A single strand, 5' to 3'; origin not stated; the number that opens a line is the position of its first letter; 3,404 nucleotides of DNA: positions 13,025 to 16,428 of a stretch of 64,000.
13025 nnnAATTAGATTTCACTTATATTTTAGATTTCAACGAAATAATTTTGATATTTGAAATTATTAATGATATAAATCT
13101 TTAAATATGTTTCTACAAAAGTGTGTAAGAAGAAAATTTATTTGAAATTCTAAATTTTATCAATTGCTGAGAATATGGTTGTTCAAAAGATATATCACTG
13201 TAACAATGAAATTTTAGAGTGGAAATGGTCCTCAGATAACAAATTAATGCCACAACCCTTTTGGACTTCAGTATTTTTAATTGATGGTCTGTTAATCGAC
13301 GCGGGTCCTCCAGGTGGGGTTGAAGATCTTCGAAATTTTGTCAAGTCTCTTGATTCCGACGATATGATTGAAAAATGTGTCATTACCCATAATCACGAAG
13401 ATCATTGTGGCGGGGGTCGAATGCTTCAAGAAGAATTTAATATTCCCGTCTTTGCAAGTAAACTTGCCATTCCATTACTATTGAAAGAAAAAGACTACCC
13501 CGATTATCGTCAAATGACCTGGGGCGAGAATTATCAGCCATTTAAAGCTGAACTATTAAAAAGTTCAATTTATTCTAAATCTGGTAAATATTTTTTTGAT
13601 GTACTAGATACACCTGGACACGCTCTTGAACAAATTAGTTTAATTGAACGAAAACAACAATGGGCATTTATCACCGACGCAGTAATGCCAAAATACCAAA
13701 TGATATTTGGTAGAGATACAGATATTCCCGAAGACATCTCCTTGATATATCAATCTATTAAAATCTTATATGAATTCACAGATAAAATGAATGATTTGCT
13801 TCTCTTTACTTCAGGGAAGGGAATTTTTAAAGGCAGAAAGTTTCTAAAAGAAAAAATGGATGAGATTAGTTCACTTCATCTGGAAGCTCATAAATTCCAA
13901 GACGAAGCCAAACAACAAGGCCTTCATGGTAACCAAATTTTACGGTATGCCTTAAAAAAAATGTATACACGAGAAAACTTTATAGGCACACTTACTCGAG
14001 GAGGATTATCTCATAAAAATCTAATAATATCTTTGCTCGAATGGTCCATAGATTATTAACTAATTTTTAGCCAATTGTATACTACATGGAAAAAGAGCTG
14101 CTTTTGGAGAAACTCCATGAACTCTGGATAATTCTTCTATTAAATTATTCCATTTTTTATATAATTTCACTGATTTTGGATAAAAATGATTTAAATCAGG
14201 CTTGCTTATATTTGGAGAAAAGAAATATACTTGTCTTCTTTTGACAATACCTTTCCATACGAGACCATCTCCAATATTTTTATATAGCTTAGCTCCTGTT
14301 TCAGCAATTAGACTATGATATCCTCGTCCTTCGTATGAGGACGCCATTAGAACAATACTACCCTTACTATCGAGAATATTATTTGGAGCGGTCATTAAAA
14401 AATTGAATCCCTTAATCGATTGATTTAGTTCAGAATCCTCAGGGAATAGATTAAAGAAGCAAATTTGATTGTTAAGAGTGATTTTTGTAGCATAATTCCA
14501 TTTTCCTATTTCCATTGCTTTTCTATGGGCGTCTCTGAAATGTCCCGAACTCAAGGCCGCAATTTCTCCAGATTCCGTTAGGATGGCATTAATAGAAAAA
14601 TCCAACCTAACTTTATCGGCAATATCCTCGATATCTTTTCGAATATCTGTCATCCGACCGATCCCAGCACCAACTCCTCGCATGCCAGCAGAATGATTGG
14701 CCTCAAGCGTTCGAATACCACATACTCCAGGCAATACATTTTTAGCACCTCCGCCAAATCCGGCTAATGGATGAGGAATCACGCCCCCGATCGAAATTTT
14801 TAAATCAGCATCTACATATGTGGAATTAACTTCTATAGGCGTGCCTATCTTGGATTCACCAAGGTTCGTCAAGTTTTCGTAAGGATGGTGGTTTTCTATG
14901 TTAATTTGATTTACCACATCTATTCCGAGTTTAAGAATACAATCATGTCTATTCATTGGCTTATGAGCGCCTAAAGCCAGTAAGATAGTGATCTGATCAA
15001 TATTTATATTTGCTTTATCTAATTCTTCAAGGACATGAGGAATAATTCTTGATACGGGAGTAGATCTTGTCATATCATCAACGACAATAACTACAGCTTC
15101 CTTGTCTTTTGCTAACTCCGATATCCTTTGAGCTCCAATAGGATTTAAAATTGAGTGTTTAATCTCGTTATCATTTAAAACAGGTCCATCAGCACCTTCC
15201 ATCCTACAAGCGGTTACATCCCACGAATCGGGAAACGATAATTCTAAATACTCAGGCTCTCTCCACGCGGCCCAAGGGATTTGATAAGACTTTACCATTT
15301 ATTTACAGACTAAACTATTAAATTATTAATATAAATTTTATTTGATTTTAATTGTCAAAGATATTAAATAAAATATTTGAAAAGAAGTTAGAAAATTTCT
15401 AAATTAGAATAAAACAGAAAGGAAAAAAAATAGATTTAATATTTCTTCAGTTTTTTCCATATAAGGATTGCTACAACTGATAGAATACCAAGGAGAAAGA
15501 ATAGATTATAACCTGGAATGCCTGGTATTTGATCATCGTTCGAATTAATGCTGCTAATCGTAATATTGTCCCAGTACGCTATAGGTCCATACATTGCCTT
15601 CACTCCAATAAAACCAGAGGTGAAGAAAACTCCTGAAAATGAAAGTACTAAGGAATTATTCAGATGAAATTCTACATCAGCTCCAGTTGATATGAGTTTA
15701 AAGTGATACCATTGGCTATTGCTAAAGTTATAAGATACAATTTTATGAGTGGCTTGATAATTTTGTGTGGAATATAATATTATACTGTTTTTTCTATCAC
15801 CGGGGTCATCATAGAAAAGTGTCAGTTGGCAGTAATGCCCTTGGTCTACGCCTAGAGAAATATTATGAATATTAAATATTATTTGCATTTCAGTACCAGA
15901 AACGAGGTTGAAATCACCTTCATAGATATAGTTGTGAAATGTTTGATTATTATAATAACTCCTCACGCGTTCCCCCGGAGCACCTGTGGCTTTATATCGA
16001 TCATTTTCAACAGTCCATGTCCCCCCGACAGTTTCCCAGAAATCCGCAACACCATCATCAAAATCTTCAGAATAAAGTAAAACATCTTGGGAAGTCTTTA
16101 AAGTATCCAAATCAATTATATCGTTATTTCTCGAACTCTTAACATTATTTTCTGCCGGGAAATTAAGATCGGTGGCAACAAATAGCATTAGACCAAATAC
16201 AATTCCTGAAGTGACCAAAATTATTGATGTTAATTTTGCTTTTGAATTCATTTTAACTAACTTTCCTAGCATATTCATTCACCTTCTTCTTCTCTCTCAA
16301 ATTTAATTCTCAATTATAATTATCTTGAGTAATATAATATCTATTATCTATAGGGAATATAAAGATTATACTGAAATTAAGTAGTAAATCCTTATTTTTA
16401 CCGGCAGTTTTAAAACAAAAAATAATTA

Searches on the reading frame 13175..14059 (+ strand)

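Call 62: search_protein_families(library=pfam, proteins=[window:13175-14059:+], max_evalue=0.01)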
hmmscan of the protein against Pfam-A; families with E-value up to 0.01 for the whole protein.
window:13175-14059:+ (294 aa): 2 families
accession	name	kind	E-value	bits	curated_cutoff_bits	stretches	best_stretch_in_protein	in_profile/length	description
PF00753.33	Lactamase_B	-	1.2e-08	35.6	22.7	1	34-116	9-95/196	Metallo-beta-lactamase superfamily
PF12706.13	Lactamase_B_2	-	0.00067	19.7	27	1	39-102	3-70/200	Beta-lactamase superfamily domain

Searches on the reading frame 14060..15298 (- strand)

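Call 62: search_protein_families(library=pfam, proteins=[window:14060-15298:-], max_evalue=0.01)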
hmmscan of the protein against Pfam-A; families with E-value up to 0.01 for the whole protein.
window:14060-15298:- (412 aa): 2 families
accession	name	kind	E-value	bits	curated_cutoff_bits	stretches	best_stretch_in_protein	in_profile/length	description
PF09861.14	Lar_N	-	3.9e-53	180.1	23.3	1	17-206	5-195/204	Lactate racemase N-terminal domain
PF04015.17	DUF362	-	0.00017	22.1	24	1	145-236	80-161/200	Domain of unknown function (DUF362)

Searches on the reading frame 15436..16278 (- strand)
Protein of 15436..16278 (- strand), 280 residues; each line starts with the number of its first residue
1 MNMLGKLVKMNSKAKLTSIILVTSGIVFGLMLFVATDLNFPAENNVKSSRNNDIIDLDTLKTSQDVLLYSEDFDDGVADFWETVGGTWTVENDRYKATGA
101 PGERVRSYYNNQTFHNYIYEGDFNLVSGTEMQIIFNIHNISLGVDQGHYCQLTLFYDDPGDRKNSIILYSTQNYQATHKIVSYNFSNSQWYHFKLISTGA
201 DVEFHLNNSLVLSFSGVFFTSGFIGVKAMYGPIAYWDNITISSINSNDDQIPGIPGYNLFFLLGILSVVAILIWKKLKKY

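Call 62: search_protein_families(library=pfam, proteins=[window:15436-16278:-], max_evalue=0.01)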
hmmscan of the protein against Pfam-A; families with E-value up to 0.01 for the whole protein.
window:15436-16278:- (280 aa): 1 family
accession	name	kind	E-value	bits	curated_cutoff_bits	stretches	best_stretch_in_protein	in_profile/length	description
PF06439.18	3keto-disac_hyd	-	3.6e-08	34.1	26.8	1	73-241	6-186/187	3-keto-disaccharide hydrolase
